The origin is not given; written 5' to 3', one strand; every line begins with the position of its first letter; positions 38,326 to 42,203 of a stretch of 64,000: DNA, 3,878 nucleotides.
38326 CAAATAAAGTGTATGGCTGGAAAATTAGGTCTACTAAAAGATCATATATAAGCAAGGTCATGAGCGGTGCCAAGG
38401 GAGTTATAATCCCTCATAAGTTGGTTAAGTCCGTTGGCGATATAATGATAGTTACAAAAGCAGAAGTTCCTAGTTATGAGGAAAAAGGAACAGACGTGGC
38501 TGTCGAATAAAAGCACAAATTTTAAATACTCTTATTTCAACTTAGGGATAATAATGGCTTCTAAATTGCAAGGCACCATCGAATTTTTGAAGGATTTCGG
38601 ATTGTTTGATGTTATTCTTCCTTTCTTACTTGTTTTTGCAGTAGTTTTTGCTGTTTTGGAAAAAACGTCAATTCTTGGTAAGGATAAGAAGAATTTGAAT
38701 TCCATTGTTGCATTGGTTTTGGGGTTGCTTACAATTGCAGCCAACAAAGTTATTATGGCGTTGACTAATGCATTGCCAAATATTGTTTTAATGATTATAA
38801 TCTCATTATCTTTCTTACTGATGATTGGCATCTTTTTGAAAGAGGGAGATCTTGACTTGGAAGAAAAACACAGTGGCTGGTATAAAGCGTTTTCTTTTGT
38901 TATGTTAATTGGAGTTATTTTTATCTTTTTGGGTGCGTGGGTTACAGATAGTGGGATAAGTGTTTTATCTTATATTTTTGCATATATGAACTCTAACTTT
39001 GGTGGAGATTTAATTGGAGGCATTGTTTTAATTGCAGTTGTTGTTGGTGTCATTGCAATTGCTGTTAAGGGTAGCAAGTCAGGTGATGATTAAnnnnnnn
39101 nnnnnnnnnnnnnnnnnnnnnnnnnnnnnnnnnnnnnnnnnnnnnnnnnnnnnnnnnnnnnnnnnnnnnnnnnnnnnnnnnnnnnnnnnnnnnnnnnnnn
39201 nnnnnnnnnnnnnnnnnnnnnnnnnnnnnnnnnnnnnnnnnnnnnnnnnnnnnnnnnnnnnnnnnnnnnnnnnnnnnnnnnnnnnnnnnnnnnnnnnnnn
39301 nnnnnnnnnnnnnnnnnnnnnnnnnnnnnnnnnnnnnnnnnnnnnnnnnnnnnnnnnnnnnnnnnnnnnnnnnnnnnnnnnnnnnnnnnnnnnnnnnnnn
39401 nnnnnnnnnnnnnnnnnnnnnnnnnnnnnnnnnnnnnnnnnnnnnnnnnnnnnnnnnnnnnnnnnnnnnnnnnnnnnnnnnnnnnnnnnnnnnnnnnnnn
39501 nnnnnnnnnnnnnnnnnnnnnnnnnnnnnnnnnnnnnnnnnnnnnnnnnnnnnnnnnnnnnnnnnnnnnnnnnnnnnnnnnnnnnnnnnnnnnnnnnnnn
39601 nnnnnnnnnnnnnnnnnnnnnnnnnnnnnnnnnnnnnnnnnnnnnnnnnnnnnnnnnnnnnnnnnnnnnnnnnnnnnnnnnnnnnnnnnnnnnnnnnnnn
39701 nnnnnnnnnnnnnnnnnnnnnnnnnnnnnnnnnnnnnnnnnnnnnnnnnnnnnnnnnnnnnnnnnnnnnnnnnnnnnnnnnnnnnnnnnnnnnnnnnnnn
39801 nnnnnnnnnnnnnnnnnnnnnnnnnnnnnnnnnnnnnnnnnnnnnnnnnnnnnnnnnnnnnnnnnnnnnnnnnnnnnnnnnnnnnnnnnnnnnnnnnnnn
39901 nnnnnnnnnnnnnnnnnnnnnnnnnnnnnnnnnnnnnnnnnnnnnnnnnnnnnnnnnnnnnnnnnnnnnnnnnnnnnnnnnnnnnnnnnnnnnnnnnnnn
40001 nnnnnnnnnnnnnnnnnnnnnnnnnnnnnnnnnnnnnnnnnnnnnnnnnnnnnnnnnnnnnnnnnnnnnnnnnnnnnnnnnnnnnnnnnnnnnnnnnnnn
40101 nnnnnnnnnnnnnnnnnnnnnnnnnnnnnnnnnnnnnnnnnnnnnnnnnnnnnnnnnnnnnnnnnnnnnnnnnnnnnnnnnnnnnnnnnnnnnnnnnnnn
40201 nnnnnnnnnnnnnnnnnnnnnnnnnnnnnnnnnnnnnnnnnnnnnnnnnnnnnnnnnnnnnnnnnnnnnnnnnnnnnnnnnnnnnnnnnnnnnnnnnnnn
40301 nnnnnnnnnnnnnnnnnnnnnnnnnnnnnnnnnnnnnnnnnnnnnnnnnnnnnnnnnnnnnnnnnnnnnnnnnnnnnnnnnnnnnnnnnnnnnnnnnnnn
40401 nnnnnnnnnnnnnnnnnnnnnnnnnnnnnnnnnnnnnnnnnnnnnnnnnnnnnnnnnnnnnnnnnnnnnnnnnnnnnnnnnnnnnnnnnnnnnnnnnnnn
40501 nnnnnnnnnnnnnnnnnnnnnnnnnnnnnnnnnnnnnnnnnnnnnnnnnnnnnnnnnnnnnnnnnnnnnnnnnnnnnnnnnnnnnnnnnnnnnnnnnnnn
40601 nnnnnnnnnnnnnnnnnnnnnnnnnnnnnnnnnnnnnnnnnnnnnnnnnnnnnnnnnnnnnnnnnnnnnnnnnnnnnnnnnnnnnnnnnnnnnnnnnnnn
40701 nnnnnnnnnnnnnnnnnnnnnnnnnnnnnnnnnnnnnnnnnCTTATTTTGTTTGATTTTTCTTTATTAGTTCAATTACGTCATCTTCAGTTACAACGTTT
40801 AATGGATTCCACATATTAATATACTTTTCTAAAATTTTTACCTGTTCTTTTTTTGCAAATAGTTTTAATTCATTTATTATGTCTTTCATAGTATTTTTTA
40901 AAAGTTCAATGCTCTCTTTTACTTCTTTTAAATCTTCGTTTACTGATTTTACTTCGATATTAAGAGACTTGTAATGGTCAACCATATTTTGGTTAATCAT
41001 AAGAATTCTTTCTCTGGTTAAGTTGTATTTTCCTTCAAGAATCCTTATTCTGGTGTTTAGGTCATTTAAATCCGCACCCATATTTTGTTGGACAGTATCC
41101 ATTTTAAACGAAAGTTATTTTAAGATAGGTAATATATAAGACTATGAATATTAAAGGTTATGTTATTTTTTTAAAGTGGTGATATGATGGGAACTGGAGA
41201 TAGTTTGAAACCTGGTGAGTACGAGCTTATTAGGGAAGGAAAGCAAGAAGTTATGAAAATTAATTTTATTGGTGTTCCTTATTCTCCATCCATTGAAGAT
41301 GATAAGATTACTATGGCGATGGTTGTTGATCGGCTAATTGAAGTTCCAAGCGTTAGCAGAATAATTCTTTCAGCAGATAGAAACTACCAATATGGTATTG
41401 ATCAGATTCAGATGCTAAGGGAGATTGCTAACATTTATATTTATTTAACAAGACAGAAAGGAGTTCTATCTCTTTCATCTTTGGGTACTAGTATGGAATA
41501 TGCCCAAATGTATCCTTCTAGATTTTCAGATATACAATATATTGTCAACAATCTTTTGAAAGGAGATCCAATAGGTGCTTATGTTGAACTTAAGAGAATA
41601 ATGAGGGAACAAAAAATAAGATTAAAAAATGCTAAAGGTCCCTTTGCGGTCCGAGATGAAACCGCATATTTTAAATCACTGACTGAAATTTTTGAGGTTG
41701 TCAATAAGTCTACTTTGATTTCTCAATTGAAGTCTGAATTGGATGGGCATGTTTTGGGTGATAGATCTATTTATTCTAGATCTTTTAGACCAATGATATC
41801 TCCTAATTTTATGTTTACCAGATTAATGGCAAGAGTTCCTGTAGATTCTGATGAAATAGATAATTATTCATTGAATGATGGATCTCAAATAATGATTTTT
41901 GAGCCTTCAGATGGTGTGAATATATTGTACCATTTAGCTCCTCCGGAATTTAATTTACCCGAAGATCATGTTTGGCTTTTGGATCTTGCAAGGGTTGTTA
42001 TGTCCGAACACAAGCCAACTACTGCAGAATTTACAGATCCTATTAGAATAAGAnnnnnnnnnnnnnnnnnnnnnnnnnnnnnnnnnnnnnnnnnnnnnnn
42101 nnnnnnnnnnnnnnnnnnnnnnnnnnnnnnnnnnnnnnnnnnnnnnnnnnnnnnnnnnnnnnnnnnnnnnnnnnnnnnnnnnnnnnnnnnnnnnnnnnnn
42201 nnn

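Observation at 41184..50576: Large type-IV-pilus-like locus: extended FlaI-like ATPase, FlaJ-like platform and at least ten consecutive pilin-like genes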

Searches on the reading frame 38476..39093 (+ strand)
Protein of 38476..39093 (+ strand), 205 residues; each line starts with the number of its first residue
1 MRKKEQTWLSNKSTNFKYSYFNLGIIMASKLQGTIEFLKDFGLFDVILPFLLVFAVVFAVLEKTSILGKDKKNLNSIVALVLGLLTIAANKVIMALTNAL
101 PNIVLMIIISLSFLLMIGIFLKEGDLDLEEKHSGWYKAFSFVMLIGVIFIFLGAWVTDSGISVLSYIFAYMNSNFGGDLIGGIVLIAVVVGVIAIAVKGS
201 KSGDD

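Call 4: search_protein_families(library=pfam, proteins=[window:38476-39093:+], max_evalue=1)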
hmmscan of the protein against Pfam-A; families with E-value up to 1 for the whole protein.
window:38476-39093:+ (205 aa): 2 families
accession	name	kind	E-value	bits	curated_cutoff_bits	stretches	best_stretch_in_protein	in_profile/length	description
PF01273.31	LBP_BPI_CETP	-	0.055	13.6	28.8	1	4-59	29-84/168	LBP / BPI / CETP family, N-terminal domain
PF09788.14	Tmemb_55A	-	0.18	11.4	30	1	104-152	191-238/248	Transmembrane protein 55A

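Call 82: search_protein_families(library=ncbifam, proteins=[window:38554-39093:+], max_evalue=0.01)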
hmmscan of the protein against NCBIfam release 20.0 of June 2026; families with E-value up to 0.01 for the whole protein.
window:38554-39093:+ (179 aa): 0 families

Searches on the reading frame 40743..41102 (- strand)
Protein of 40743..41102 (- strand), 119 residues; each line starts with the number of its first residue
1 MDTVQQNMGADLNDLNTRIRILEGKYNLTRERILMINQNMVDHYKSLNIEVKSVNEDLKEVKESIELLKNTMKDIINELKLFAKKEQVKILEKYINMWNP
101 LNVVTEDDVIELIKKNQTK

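Call 4: search_protein_families(library=pfam, proteins=[window:40743-41102:-], max_evalue=1)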
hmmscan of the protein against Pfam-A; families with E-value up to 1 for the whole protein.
window:40743-41102:- (119 aa): 10 families
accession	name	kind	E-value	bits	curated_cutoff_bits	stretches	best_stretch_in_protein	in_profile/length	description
PF25007.1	DYH2-5-8_CC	-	0.0016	18.5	27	1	46-94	24-73/120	Dynein axonemal heavy chain 2/5/8 coiled-coil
PF22652.1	DUF7006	-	0.003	18.2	27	1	42-117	5-87/112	Family of unknown function (DUF7006)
PF01591.24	6PF2K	-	0.0042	16.9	27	1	11-115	91-192/223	6-phosphofructo-2-kinase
PF09177.16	STX6_10_61_N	-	0.025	15.6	29.4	1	4-74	6-74/99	Syntaxin 6/10/61, N-terminal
PF12761.13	End3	-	0.053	14.1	25.2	1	44-79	76-111/115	Actin cytoskeleton-regulatory complex protein END3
PF10241.14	KxDL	-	0.084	13.6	27.2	1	24-78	23-77/86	Uncharacterized conserved protein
PF07889.17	DUF1664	-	0.1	13.1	34.6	1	1-75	50-120/124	Protein of unknown function (DUF1664)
PF16526.10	CLZ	-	0.12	13.2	26.7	0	34-85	8-60/71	C-terminal leucine zipper domain of cyclic nucleotide-gated channels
PF08656.15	DASH_Dad3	-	0.2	12.1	23.1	0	36-81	4-46/76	DASH complex subunit Dad3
PF03961.19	FapA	-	0.31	11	31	1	7-90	146-237/272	Flagellar Assembly Protein A beta solenoid domain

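Call 53: search_solved_structures(query=A5, max_evalue=1)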
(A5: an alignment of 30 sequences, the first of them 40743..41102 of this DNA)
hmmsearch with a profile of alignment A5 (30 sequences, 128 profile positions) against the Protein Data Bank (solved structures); distinct sequences matched with E-value up to 1: 71 (the best 60 are shown).
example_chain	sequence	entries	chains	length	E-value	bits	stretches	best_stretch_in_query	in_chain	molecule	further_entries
7zr2_A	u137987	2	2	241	0.0013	22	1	13-76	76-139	Spike protein S2',Chimeric protein mimic of SARS-CoV-2 Spike HR1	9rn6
5apw_A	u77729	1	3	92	0.0018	21.5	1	18-78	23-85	GENERAL CONTROL PROTEIN GCN4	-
8u1a_A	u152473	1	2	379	0.004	20.4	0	55-100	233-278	Designed Near Infrared Fluorescent Protein MC7BP34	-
4pxj_A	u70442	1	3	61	0.0054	20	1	33-84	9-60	C-Jun-amino-terminal kinase-interacting protein 3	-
5apq_A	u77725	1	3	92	0.0067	19.7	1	18-78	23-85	GENERAL CONTROL PROTEIN GCN4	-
7o92_A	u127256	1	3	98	0.011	19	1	10-45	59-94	hypothetical protein UY81_C0065G0003 residues 18-54 from Candidatus Giovannonibacteria bac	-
2oqq_A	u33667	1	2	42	0.017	18.4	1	14-42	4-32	Transcription factor HY5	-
6ejn_C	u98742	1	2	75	0.019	18.3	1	31-83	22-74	C-Jun-amino-terminal kinase-interacting protein 3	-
4r0r_A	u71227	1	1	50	0.024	17.9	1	57-88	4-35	eboIZN21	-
6gao_A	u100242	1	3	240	0.033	17.5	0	7-79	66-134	Outer capsid protein sigma-1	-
5aps_A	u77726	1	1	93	0.038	17.3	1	18-78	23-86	GENERAL CONTROL PROTEIN GCN4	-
6pfp_A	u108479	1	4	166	0.044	17.1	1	34-84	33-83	Myosin-7 fused to GP7 and EB1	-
5fiy_A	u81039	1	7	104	0.049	16.9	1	14-80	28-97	PRKC APOPTOSIS WT1 REGULATOR PROTEIN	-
6htl_A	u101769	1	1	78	0.066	16.5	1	57-102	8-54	Phosphoprotein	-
7b5h_AE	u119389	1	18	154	0.069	16.4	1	8-56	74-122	All3316 protein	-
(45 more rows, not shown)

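Call 54: search_protein_families(library=pfam, alignment_id=A5, max_evalue=0.01)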
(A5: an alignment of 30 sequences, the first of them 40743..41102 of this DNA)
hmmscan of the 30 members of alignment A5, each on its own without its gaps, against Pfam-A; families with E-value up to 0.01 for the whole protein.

A. member 1, window:40743-41102:- (119 aa): 3 families
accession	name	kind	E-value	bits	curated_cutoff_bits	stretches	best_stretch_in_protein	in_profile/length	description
PF25007.1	DYH2-5-8_CC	-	0.0016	18.5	27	1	46-94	24-73/120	Dynein axonemal heavy chain 2/5/8 coiled-coil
PF22652.1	DUF7006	-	0.003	18.2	27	1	42-117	5-87/112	Family of unknown function (DUF7006)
PF01591.24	6PF2K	-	0.0042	16.9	27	1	11-115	91-192/223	6-phosphofructo-2-kinase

B. families by the number of members that match (of 30 scanned): 55 families (the first 25 are shown)
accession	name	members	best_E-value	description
PF06419.17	COG6_N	6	0.00044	Conserved oligomeric complex COG6, N-terminal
PF04728.18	LPP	3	4.3e-05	Lipoprotein leucine-zipper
PF07889.17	DUF1664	3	0.00074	Protein of unknown function (DUF1664)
PF04513.17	Baculo_PEP_C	3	0.00088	Baculovirus polyhedron envelope protein, PEP, C terminus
PF13890.11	Rab3-GTPase_cat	3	0.00097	Rab3 GTPase-activating protein catalytic subunit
PF03961.19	FapA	2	0.00043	Flagellar Assembly Protein A beta solenoid domain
PF24627.1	PUMA_CC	2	0.00044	PUMA coiled-coil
PF08656.15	DASH_Dad3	2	0.00057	DASH complex subunit Dad3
PF23762.1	SHCBP_N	2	0.00076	SHCBP N-terminal domain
PF09177.16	STX6_10_61_N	2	0.00078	Syntaxin 6/10/61, N-terminal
PF06005.17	ZapB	2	0.0012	Cell division protein ZapB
PF10241.14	KxDL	2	0.0019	Uncharacterized conserved protein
PF16471.10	JIP_LZII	2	0.0022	JNK-interacting protein leucine zipper II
PF22652.1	DUF7006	2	0.0028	Family of unknown function (DUF7006)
PF23984.1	DUF7307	2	0.0029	Pam3 gp33-like protein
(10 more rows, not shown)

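Call 82: search_protein_families(library=ncbifam, proteins=[window:40743-41102:-], max_evalue=0.01)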
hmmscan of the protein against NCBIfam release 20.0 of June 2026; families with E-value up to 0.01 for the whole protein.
window:40743-41102:- (119 aa): 0 families

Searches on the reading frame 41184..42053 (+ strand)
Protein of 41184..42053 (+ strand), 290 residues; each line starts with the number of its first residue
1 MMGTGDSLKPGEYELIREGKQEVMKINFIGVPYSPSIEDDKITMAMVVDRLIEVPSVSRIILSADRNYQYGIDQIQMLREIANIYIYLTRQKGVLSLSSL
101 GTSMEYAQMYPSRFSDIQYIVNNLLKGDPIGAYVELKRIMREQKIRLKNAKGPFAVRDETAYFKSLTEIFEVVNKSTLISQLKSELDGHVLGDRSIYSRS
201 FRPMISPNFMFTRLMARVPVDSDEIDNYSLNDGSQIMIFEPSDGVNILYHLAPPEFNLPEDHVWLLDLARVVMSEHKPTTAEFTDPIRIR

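Call 62: search_protein_representatives(protein=window:41184-42053:+)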
Query: 290 residues. Proteins with E-value up to 0.001 (for the whole library): 313; up to 1e-10: 199; up to 1e-30: 67. The best 150 are listed.
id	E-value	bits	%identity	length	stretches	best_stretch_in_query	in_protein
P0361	1.6e-70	254.2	44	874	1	12-290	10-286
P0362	5.9e-67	242.6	43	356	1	14-290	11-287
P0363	9.5e-67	241.9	42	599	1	5-290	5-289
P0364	5.4e-63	229.6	40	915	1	7-290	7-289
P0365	7.1e-63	229.2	42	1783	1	14-290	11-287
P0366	1.0e-58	215.5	43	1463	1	9-290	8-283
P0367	2.3e-56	207.9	41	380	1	12-290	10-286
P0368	1.1e-54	202.3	38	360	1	8-290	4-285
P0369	1.4e-54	201.9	45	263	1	13-278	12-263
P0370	5.3e-54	200.1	38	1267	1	14-290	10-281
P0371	1.5e-53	198.6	54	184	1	7-180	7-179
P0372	2.2e-53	198.0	39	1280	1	12-289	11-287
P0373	1.1e-52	195.8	40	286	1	10-290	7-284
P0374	3.0e-51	191.1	39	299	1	12-290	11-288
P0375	8.4e-51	189.6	41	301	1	12-290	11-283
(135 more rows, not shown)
